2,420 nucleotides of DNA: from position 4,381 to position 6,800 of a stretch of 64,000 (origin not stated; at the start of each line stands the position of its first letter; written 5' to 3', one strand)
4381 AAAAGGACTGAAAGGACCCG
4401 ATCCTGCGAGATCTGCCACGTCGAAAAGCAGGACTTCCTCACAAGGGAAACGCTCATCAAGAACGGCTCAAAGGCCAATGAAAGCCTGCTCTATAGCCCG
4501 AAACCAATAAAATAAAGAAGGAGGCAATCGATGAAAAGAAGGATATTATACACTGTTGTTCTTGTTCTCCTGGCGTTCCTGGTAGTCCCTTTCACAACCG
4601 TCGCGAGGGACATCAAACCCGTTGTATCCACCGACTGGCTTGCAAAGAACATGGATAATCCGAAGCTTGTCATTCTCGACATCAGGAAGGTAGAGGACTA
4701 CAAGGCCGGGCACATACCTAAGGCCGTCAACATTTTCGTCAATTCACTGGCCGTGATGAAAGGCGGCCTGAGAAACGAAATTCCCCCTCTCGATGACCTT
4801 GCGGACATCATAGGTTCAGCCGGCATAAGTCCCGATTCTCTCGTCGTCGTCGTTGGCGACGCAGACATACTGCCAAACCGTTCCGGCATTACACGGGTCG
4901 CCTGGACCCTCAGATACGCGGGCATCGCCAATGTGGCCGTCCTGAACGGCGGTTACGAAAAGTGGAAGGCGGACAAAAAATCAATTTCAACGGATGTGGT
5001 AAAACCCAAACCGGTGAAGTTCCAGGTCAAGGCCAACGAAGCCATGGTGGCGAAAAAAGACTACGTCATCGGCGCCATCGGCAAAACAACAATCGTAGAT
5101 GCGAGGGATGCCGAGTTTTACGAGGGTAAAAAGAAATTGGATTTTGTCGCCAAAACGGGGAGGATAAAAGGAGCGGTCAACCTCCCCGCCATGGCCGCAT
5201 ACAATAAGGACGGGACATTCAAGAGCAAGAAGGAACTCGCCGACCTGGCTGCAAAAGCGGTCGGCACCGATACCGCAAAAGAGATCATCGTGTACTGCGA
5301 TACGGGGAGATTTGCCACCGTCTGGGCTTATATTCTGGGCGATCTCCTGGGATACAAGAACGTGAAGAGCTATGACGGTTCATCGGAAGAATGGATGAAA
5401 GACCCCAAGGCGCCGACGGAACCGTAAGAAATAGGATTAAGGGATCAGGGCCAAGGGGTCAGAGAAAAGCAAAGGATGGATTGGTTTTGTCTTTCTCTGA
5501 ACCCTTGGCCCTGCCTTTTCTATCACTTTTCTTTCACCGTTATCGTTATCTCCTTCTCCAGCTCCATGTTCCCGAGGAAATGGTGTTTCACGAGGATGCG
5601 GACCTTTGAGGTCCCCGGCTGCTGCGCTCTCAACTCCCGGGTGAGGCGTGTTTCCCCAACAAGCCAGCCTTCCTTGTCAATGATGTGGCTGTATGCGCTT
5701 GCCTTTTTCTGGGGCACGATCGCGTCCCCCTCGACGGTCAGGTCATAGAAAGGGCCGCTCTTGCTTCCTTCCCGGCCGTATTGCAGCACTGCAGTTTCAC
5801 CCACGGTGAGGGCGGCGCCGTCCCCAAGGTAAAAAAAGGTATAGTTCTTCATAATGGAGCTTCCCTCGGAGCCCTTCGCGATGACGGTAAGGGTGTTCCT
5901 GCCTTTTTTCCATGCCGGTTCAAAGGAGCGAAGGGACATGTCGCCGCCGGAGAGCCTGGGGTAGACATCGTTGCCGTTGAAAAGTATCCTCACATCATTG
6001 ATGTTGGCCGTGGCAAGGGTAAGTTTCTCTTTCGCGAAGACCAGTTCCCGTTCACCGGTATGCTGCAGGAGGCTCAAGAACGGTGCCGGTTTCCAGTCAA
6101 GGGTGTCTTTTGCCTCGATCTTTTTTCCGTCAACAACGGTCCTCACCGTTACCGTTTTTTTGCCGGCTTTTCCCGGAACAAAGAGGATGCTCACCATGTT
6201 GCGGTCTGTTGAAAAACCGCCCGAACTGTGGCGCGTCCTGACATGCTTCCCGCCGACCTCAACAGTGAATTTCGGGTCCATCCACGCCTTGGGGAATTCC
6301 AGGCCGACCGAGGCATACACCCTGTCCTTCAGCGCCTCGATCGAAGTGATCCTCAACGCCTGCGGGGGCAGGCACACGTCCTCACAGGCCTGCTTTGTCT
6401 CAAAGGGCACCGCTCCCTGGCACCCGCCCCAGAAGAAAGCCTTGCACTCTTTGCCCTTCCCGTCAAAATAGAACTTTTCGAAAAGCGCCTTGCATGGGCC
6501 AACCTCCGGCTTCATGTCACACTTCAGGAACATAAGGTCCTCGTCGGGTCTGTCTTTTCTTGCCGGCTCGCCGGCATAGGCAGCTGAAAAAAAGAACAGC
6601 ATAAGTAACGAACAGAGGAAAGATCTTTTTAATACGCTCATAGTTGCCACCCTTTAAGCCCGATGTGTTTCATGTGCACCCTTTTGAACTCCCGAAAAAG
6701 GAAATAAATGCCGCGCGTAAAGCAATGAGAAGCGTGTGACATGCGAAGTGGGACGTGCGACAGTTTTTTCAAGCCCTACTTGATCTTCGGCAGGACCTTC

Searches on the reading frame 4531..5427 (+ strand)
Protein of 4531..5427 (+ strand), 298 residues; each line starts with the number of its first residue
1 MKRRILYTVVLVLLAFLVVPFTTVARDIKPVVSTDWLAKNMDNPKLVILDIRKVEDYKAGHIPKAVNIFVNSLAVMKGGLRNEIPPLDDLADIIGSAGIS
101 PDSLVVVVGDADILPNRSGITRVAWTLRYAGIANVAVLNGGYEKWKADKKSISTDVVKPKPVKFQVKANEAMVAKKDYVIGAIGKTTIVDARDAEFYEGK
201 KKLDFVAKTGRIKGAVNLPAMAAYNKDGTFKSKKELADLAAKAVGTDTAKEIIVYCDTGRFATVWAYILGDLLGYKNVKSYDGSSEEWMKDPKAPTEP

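Call 6: search_protein_families(library=pfam, proteins=[window:4531-5427:+], max_evalue=0.01)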
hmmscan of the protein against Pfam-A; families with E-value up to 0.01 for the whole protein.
window:4531-5427:+ (298 aa): 1 family
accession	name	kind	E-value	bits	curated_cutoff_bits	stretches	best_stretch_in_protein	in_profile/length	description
PF00581.25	Rhodanese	-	1.1e-35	122.5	22.2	2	33-147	1-101/102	Rhodanese-like domain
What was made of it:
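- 4531..5427 (+): Periplasmic tandem-domain rhodanese (298 aa) with a signal peptide, probably co-transcribed. GGAGG lies at 4520-4524. Pfam PF00581 with two domains, E=1e-35 (call 6).
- On Tandem-domain rhodanese (thiosulfate/3-mercaptopyruvate sulfurtransferase type): PF00581 matches twice (call 6).
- Checked: A tandem rhodanese with a signal peptide follows at 4531-5427, 15 nt after the cytochrome stop codon (Pfam PF00581, two domains, E=1e-35, call 6).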

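Call 7: search_protein_families(library=ncbifam, proteins=[window:4531-5427:+], max_evalue=0.01)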
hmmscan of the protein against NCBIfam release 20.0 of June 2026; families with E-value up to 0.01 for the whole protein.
window:4531-5427:+ (298 aa): 13 families
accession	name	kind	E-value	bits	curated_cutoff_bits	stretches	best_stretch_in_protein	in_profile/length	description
NF008557.0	PRK11493.1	equivalog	8.5e-32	110.4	250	1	31-295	6-276/281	3-mercaptopyruvate sulfurtransferase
NF040901.1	SeO3_TeO2_ExtH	equivalog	7.6e-17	61.4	200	1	42-288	65-346/430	selenite/tellurite reduction operon rhodanese-like protein ExtH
NF006444.0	PRK08762.1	equivalog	9.7e-10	37.6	449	1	233-292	53-111/387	molybdopterin-synthase adenylyltransferase MoeB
NF041203.1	rhodanese_LYCAU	equivalog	1.5e-09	37.6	115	1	13-60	4-51/126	rhodanese-related (seleno)protein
NF045694.1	seleno_TsoB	exception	2.8e-07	29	805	0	34-163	48-167/572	rhodanese/DsbD fusion-like selenoprotein TsoB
NF045521.1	rhoda_near_glyco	subfamily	4e-07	29.9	145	0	30-71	18-57/144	rhodanese homology domain-containing protein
NF001195.0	PRK00162.1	equivalog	1.4e-06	28.5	102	0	39-74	14-49/108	thiosulfate sulfurtransferase GlpE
NF008750.0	PRK11784.1-2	equivalog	0.0013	17.9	241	0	39-70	9-40/346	tRNA 2-selenouridine(34) synthase MnmH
NF007627.0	PRK10287.1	equivalog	0.0016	18.7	102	0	234-286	46-96/104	thiosulfate sulfurtransferase PspE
TIGR04568.1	arch_SelU_Nterm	equivalog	0.0024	17.7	200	0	39-69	97-127/215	selenouridine synthase SelU-like subunit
TIGR02981.1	phageshock_pspE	exception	0.0043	17.3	126.3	0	235-286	45-94/101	thiosulfate sulfurtransferase PspE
TIGR04271.1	ThiI_C_thiazole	equivalog_domain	0.0043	17.1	70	0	239-281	58-99/101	thiazole biosynthesis protein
NF001133.1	PRK00142.1-1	equivalog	0.0072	15.9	170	0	31-73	107-149/229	oxygen-dependent tRNA uridine(34) hydroxylase TrhO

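Call 38: search_protein_families(library=pfam, alignment_id=A4, max_evalue=0.001)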
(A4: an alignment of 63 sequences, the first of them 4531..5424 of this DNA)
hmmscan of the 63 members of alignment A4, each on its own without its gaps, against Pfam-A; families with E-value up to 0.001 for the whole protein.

A. member 1, window:4531-5424:+ (298 aa): 1 family
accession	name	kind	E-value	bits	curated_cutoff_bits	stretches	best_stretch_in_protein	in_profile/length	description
PF00581.25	Rhodanese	-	1.1e-35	122.5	22.2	2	33-147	1-101/102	Rhodanese-like domain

B. families by the number of members that match (of 63 scanned): 10 families
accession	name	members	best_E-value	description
PF00581.25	Rhodanese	54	1.5e-82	Rhodanese-like domain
PF05140.19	ResB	3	9.2e-53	ResB-like family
PF02839.19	CBM_5_12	2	7.1e-06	Carbohydrate-binding module family 5/12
PF16327.10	CcmF_C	2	6.7e-05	Cytochrome c-type biogenesis protein CcmF C-terminal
PF03466.25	LysR_substrate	1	9.5e-42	LysR substrate binding domain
PF00126.33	HTH_1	1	2.6e-20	Bacterial regulatory helix-turn-helix protein, lysR family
PF01022.26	HTH_5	1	5.1e-07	Bacterial regulatory protein, arsR family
PF12840.13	HTH_20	1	1.4e-05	Helix-turn-helix domain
PF04886.17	PT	1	0.00032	PT disordered repeat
PF13412.12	HTH_24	1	0.00044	Winged helix-turn-helix DNA-binding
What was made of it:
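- A rhodanese lies downstream in 54 of 63 ORFs scanned (call 38).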

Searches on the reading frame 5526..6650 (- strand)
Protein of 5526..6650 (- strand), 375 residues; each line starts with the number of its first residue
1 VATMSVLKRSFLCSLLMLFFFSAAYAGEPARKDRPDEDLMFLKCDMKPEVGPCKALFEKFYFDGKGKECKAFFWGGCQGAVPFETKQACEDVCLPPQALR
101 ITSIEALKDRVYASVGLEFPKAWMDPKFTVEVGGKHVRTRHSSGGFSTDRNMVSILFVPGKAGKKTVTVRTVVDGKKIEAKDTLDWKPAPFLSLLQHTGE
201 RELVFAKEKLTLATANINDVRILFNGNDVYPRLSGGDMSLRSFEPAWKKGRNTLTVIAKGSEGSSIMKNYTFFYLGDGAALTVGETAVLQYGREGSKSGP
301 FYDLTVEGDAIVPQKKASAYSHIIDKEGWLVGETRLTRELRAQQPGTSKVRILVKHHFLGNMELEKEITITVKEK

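Call 29: search_protein_families(library=ncbifam, proteins=[window:5526-6650:-], max_evalue=0.00001)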
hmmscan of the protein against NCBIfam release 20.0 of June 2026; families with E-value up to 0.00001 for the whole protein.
window:5526-6650:- (375 aa): 0 families

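Call 78: search_protein_families(library=pfam, proteins=[window:5526-6650:-], max_evalue=0.0001)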
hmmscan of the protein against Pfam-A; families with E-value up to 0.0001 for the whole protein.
window:5526-6650:- (375 aa): 1 family
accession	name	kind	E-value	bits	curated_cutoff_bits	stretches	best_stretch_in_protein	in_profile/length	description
PF00014.29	Kunitz_BPTI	-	3.4e-12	46.8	21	1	44-93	2-52/53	Kunitz/Bovine pancreatic trypsin inhibitor domain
